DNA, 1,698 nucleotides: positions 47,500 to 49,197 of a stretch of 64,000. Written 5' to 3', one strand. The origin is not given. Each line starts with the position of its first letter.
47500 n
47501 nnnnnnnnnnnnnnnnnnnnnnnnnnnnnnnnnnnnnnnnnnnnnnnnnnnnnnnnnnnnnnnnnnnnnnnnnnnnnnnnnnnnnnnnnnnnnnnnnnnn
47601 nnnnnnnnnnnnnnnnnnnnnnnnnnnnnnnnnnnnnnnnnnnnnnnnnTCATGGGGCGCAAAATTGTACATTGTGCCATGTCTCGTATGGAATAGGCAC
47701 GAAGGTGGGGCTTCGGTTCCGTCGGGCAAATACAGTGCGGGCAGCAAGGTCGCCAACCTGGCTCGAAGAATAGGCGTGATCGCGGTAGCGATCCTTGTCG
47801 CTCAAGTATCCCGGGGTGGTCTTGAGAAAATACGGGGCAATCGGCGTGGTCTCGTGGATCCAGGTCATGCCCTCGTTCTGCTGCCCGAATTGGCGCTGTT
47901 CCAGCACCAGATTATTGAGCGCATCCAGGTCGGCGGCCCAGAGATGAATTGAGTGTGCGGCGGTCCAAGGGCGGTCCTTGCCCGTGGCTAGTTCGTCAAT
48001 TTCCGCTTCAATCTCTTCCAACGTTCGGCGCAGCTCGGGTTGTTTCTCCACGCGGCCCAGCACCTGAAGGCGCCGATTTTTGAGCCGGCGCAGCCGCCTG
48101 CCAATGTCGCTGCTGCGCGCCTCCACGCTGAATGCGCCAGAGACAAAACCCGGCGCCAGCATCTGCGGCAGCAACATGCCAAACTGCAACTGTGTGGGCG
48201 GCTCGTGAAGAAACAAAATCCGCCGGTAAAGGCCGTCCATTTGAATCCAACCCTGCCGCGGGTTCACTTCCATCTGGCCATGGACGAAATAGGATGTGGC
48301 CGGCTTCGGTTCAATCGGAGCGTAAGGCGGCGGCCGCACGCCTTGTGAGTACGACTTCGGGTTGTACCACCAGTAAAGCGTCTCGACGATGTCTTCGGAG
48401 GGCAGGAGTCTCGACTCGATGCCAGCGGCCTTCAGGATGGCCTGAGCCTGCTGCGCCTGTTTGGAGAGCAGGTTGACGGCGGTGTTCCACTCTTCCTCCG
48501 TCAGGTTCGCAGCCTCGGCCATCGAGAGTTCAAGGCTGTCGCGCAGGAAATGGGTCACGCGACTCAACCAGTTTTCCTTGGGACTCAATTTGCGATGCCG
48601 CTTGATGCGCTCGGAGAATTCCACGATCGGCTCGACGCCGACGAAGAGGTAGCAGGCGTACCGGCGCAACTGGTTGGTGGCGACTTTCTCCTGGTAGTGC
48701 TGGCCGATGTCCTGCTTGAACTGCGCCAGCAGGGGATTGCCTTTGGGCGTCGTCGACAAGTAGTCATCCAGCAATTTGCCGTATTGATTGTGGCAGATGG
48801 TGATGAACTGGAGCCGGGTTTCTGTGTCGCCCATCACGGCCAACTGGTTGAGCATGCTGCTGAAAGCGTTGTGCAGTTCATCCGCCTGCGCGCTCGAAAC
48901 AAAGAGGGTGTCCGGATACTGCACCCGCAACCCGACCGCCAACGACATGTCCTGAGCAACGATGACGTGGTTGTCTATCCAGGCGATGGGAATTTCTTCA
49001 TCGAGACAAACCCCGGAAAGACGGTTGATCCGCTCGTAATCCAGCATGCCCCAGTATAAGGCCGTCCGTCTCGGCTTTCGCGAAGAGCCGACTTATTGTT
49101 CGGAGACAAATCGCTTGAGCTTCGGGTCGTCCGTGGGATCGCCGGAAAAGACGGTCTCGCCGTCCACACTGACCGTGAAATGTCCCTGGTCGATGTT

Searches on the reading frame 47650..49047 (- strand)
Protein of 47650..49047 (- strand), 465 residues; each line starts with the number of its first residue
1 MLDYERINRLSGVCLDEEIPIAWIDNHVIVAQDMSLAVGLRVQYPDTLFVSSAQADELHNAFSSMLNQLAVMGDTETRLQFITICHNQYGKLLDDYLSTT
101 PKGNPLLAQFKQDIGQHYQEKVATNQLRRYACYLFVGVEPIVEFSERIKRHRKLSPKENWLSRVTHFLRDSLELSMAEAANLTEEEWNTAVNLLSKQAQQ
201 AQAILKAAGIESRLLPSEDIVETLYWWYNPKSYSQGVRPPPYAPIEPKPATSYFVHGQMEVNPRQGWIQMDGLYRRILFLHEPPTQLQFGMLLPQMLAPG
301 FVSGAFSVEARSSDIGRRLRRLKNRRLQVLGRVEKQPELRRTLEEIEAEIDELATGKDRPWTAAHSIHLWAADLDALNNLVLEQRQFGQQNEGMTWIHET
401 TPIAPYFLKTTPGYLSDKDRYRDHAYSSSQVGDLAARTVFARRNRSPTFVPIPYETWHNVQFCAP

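Call 8: search_protein_families(library=pfam, proteins=[window:47650-49047:-], max_evalue=0.01)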
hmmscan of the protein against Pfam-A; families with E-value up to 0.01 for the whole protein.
window:47650-49047:- (465 aa): 2 families
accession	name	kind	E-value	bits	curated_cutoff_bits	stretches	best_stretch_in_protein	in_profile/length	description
PF14655.12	RAB3GAP2_N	-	0.0067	16.1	26.6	1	41-190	132-277/419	Rab3 GTPase-activating protein regulatory subunit N-terminus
PF12991.12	DUF3875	-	0.0071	16.7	27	0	14-59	7-52/53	Domain of unknown function, B. Theta Gene description (DUF3875)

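Call 25: search_protein_families(library=ncbifam, proteins=[window:47650-49047:-], max_evalue=0.01)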
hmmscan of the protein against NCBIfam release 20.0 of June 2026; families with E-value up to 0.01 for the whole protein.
window:47650-49047:- (465 aa): 1 family
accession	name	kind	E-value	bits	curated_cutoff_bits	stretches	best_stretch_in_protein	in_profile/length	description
TIGR00929.1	VirB4_CagE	subfamily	0.00024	19.5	643.1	1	16-200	9-176/792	VirB4 family type IV secretion/conjugal transfer ATPase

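Call 26: search_protein_families(library=phrogs, proteins=[window:47650-49047:-], max_evalue=0.001)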
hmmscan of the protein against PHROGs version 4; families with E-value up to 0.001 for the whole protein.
window:47650-49047:- (465 aa): 0 families
